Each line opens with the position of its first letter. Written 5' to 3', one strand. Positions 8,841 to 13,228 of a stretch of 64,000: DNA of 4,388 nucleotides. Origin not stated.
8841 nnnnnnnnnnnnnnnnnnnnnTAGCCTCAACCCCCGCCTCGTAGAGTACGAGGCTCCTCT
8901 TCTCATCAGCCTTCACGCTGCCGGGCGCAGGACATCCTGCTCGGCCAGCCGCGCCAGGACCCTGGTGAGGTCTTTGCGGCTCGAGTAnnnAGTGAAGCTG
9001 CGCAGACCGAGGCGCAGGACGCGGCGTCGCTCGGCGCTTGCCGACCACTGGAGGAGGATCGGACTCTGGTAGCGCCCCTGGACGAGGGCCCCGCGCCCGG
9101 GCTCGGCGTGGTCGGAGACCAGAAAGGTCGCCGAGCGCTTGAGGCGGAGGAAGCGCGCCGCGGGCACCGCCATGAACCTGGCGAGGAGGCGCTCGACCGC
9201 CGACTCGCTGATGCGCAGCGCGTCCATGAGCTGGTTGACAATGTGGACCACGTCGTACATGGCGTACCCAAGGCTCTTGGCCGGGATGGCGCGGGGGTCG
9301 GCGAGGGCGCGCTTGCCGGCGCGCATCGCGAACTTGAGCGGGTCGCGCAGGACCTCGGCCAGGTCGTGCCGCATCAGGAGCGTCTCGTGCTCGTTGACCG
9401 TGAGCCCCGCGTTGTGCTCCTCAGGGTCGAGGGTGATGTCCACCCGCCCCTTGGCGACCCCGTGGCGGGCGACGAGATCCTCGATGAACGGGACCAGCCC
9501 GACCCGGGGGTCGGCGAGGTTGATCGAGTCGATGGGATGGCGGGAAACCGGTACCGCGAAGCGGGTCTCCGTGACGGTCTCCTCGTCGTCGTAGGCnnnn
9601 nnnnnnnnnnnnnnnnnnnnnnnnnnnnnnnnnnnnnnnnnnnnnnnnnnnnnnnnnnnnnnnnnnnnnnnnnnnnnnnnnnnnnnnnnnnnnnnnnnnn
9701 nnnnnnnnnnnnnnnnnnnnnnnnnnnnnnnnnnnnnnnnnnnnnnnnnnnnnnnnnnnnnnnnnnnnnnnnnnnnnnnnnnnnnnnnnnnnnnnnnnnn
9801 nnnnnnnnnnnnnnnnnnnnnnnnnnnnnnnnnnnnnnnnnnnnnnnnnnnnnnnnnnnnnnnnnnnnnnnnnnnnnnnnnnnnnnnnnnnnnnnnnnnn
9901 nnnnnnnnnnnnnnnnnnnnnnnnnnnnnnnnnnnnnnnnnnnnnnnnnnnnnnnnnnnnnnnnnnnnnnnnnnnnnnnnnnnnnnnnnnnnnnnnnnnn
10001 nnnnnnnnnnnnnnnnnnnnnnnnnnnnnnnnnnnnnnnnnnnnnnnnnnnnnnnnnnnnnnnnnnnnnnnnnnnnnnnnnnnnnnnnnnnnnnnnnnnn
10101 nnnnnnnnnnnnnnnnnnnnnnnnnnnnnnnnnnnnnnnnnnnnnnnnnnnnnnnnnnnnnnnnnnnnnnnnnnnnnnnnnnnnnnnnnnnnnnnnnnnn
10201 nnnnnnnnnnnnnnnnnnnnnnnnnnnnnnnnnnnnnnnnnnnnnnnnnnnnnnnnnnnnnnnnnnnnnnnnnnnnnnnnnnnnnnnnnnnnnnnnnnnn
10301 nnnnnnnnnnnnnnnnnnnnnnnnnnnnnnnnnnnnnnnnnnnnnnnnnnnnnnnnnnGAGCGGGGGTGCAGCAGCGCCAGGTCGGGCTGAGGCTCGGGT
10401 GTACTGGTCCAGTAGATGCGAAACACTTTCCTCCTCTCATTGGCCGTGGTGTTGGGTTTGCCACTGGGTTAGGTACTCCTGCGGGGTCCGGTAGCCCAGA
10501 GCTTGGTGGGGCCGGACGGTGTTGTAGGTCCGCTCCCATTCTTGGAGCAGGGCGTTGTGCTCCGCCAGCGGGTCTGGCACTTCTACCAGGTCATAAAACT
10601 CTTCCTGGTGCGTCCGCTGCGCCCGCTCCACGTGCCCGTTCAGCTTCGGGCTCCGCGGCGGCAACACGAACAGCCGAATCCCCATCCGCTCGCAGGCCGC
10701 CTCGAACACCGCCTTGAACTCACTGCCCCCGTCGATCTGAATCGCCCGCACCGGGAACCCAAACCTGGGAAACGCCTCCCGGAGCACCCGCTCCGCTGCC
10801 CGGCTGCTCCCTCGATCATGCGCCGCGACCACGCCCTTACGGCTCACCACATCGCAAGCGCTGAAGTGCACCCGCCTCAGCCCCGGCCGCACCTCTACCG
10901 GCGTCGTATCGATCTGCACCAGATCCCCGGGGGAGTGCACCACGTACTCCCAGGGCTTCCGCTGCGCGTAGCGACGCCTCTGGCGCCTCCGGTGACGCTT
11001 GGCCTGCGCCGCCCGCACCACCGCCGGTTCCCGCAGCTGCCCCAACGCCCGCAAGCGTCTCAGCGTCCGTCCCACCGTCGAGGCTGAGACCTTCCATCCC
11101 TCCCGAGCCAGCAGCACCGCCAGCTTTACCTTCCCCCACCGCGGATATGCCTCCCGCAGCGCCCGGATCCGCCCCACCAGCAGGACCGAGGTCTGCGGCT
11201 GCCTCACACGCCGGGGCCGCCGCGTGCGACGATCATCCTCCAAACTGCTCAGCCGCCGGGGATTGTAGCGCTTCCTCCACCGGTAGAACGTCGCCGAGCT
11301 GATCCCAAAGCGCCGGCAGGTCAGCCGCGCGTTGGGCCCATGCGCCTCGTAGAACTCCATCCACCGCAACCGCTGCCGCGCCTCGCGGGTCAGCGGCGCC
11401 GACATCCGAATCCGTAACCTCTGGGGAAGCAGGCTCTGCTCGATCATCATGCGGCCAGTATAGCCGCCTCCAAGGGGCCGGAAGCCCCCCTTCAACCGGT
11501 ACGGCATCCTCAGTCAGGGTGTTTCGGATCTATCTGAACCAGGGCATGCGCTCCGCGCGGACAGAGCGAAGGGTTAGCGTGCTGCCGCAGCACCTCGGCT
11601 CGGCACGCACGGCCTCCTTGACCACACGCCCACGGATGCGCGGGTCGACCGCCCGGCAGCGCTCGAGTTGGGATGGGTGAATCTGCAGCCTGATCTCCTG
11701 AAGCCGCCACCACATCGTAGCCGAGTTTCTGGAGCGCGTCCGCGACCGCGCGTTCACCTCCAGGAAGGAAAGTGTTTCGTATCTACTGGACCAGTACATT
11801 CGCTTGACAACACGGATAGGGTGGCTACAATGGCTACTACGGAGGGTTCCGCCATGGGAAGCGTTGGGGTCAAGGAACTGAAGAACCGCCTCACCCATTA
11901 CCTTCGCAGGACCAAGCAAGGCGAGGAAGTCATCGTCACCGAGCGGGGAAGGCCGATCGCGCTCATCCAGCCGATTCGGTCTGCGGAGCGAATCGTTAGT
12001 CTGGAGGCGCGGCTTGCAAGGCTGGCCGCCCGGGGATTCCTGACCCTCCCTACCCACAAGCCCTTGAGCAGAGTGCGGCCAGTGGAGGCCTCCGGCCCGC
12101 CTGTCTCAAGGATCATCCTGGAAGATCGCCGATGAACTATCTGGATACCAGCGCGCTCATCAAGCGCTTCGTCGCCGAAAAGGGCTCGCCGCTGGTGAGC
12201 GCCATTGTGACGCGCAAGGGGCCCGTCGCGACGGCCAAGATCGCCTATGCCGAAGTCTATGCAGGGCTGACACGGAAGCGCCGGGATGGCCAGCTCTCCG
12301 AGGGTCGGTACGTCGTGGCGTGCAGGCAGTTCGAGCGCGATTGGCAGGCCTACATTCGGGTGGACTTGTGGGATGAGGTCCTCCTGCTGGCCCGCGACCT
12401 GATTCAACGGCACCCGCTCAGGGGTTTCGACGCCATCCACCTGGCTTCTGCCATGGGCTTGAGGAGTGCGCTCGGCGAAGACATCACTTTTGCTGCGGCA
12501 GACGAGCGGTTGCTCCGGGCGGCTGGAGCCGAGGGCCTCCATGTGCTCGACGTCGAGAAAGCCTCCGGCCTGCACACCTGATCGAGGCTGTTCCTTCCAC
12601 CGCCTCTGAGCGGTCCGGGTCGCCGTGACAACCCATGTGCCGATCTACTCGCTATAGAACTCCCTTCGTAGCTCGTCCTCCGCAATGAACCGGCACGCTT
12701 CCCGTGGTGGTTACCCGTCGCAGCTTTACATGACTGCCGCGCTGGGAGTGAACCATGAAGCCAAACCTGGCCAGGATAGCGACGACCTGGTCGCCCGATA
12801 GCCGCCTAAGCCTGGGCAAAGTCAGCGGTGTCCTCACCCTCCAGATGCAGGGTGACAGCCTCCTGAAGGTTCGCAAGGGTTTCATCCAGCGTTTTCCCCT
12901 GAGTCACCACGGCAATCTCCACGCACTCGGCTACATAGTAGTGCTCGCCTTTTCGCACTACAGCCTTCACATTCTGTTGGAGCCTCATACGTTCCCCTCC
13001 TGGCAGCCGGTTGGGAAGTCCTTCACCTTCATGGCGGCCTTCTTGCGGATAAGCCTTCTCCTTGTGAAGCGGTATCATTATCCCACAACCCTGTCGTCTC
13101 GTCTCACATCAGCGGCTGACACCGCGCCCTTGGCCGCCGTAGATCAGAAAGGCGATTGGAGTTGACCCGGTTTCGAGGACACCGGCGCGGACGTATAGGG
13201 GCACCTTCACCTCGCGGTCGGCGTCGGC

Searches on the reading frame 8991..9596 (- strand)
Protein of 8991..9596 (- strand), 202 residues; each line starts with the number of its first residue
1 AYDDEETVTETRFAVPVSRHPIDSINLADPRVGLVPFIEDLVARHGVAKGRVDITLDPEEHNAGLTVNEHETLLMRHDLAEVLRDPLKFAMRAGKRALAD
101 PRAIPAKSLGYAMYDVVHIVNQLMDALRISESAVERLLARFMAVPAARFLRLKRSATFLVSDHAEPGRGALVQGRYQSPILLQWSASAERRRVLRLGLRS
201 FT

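Call 28: search_solved_structures(query=A5, max_evalue=10, show_alignments=3)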
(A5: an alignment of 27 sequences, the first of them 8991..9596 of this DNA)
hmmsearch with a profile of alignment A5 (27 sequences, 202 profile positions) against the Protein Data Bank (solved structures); distinct sequences matched with E-value up to 10: 1.
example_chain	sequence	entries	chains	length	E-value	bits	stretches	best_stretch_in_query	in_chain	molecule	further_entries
1vph_A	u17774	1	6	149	0.12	15.3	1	33-82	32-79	hypothetical protein SSO2532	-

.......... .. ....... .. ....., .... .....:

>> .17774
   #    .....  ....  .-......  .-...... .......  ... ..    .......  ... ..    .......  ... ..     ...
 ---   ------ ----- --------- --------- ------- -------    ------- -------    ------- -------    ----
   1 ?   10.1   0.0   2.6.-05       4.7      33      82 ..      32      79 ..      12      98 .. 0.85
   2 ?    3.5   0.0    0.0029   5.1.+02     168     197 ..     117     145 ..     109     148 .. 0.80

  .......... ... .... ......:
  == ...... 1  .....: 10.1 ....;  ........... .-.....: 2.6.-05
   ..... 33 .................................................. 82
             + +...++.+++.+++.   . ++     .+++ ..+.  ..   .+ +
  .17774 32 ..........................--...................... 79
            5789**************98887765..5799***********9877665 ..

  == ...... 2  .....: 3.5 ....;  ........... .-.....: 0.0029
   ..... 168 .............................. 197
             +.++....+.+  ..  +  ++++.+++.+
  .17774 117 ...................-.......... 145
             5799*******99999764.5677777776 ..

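Call 33: predict_structure(alignment_id=A5)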
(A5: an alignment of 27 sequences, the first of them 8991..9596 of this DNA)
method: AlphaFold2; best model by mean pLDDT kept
length: 202 residues; sequences in the alignment: 27
mean_pLDDT: 70.2   pTM: 0.60
mean pLDDT of the five models: 70.2, 69.0, 67.9, 67.3, 67.0
residues with pLDDT >= 90: 62; 70-90: 52; 50-70: 16; < 50: 72
segments of 3 or more residues with pLDDT < 50: 69-91, 93-125, 127-129, 141-151
pLDDT, mean of each block of 10 residues (from residue 1): 92 90 83 94 96 93 73 37 44 46 38 45 48 51 43 82 89 77 83 96 92
secondary structure, 60 per line:
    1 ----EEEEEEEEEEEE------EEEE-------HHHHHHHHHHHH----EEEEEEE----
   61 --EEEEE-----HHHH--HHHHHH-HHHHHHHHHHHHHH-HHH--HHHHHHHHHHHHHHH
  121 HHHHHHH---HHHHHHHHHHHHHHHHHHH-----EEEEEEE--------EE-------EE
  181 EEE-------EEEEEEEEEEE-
elements in order: E5-16 E23-26 H34-45 E50-56 E63-67 H73-76 H79-84 H86-99 H106-127 H131-149 E155-161 E179-183 E191-201

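Call 35: fold_search(model_id=the predicted structure, library=pdb)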
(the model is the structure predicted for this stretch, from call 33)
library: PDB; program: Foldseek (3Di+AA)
matches with E <= 10: 442; with E <= 0.001: 17
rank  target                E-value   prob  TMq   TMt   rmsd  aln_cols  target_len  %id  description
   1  1vph_C                6.4e-08  1.00  0.43  0.58   9.7       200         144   16  CRYSTAL STRUCTURE OF a YbjQ-like protein of unknown function (SSO2532) FROM SULFOLOBUS SOLFATARICUS P2 AT 1.76 A RESOL (released 2004-11-16)
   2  1vph_F                1.0e-07  1.00  0.43  0.58   9.6       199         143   16  CRYSTAL STRUCTURE OF a YbjQ-like protein of unknown function (SSO2532) FROM SULFOLOBUS SOLFATARICUS P2 AT 1.76 A RESOL (released 2004-11-16)
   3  1vph_B                1.3e-07  1.00  0.42  0.59   9.5       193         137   16  CRYSTAL STRUCTURE OF a YbjQ-like protein of unknown function (SSO2532) FROM SULFOLOBUS SOLFATARICUS P2 AT 1.76 A RESOL (released 2004-11-16)
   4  1vph_A                3.3e-07  1.00  0.41  0.58   9.6       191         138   16  CRYSTAL STRUCTURE OF a YbjQ-like protein of unknown function (SSO2532) FROM SULFOLOBUS SOLFATARICUS P2 AT 1.76 A RESOL (released 2004-11-16)
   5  2p6h_A                6.8e-07  1.00  0.40  0.58   9.6       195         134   14  Crystal structure of hypothetical protein APE1520 from Aeropyrum pernix K1 (released 2007-09-18)
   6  1ve0                  7.2e-07  1.00  0.39  0.57  10.1       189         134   15  Crystal structure of uncharacterized protein ST2072 from Sulfolobus tokodaii (released 2005-03-22)
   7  1vmf_A                3.7e-06  1.00  0.42  0.60   6.7       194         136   14  CRYSTAL STRUCTURE OF a YBJQ-LIKE FOLD PROTEIN OF UNKNOWN FUNCTION (BH3498) FROM BACILLUS HALODURANS AT 1.46 A RESOLUTI (released 2004-10-05)
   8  1vmj                  3.7e-06  1.00  0.41  0.57  10.3       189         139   12  CRYSTAL STRUCTURE OF A PUTATIVE THIAMIN PHOSPHATE SYNTHASE (TM0723) FROM THERMOTOGA MARITIMA MSB8 AT 1.52 A RESOLUTION (released 2004-10-12)
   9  1xbf_B                9.2e-06  1.00  0.41  0.61   7.9       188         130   12  X-RAY STRUCTURE NORTHEAST STRUCTURAL GENOMICS CONSORTIUM TARGET CAR10 FROM C. ACETOBUTYLICUM (released 2004-09-14)
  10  1vmf_C                9.8e-06  1.00  0.40  0.57   7.2       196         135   14  CRYSTAL STRUCTURE OF a YBJQ-LIKE FOLD PROTEIN OF UNKNOWN FUNCTION (BH3498) FROM BACILLUS HALODURANS AT 1.46 A RESOLUTI (released 2004-10-05)
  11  2cu5_A                1.2e-05  1.00  0.40  0.59   8.7       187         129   16  Crystal Structure Of The Conserved Hypothetical Protein TT1486 From Thermus Thermophilus HB8 (released 2005-11-25)
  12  1xbf_C                1.3e-05  1.00  0.44  0.68   6.7       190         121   12  X-RAY STRUCTURE NORTHEAST STRUCTURAL GENOMICS CONSORTIUM TARGET CAR10 FROM C. ACETOBUTYLICUM (released 2004-09-14)
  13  1xbf_A                1.4e-05  1.00  0.42  0.61   7.9       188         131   12  X-RAY STRUCTURE NORTHEAST STRUCTURAL GENOMICS CONSORTIUM TARGET CAR10 FROM C. ACETOBUTYLICUM (released 2004-09-14)
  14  2p6c_A                1.6e-05  1.00  0.43  0.60   6.8       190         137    7  Crystal structure of hypothetical protein aq_2013 from Aquifex aeolicus VF5. (released 2007-09-18)
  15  1vmh                  2.4e-05  1.00  0.42  0.62   7.9       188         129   12  Crystal structure of an uncharacterized conserved protein yjbq/upf0047 family, ortholog yugu b.subtilis (ca_c0907) from  (released 2004-10-05)
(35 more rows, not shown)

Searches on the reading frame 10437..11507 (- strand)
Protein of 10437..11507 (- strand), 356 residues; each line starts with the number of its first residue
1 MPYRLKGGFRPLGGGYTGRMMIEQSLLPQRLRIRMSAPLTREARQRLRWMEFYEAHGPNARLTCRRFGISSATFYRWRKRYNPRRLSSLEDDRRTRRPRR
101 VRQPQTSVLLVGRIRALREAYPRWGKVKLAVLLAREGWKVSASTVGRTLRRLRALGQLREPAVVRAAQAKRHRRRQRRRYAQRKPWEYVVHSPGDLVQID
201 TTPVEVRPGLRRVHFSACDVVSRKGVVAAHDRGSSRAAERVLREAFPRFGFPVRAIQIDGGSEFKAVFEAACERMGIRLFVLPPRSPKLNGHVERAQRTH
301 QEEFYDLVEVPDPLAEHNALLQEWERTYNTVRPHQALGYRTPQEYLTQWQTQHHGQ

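Call 3: search_protein_families(library=pfam, proteins=[window:10437-11507:-], max_evalue=0.1)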
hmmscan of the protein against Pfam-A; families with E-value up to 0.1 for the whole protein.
window:10437-11507:- (356 aa): 8 families
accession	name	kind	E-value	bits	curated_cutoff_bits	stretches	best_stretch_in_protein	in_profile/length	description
PF13683.12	rve_3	-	7.8e-16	58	26.5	1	276-342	2-67/67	Integrase core domain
PF13565.12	HTH_32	-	2.4e-11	44.5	33.7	1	73-149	1-73/73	Homeodomain-like domain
PF13518.12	HTH_28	-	7e-10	39.3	25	1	45-98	1-51/52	Helix-turn-helix domain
PF00665.32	rve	-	7.8e-10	39.4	32.6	1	191-287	2-102/102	Integrase core domain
PF13551.12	HTH_29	-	1.1e-06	29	28.1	1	57-102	13-59/64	Winged helix-turn helix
PF13384.12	HTH_23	-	1.6e-06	28.2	24.6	1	42-82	3-42/50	Homeodomain-like domain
PF01527.26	HTH_Tnp_1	-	6.7e-05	23.5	24.1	1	56-92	22-57/75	Transposase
PF01710.22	HTH_Tnp_IS630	-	0.018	15.6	21.3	1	46-97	8-55/119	Transposase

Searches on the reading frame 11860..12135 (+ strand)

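Call 70: search_protein_families(library=pfam, proteins=[window:11860-12135:+], max_evalue=0.01)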
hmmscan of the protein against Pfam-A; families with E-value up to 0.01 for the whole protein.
window:11860-12135:+ (91 aa): 1 family
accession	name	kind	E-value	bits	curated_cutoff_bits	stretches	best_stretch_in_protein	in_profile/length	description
PF02604.26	PhdYeFM_antitox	-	5.2e-09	36.2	29.8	1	2-57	4-59/74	Antitoxin Phd_YefM, type II toxin-antitoxin system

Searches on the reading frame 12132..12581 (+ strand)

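Call 49: search_protein_families(library=pfam, proteins=[window:12132-12581:+], max_evalue=0.01)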
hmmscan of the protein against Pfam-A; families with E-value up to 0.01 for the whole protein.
window:12132-12581:+ (149 aa): 1 family
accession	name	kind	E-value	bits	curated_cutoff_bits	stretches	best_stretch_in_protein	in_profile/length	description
PF01850.27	PIN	-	2.3e-09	38.3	23.6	1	3-131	2-118/120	PIN domain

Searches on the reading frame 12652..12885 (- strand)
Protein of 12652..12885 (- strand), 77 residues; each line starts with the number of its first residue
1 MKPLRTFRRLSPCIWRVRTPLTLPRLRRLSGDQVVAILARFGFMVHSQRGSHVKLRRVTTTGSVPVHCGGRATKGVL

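Call 49: search_protein_families(library=pfam, proteins=[window:12652-12885:-], max_evalue=0.01)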
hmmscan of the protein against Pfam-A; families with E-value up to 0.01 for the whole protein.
window:12652-12885:- (77 aa): 1 family
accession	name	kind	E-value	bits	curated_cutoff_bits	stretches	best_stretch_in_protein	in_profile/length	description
PF07927.17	HicA_toxin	-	7.1e-09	36.1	27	1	31-76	1-48/58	HicA toxin of bacterial toxin-antitoxin,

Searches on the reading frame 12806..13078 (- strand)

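Call 49: search_protein_families(library=pfam, proteins=[window:12806-13078:-], max_evalue=0.01)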
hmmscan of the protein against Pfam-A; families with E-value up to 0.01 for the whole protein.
window:12806-13078:- (90 aa): 1 family
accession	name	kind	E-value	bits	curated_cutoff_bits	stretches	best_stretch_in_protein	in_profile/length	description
PF24113.1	DUF7387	-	1.8e-05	25.4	27.9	1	39-82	15-58/85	Family of unknown function (DUF7387)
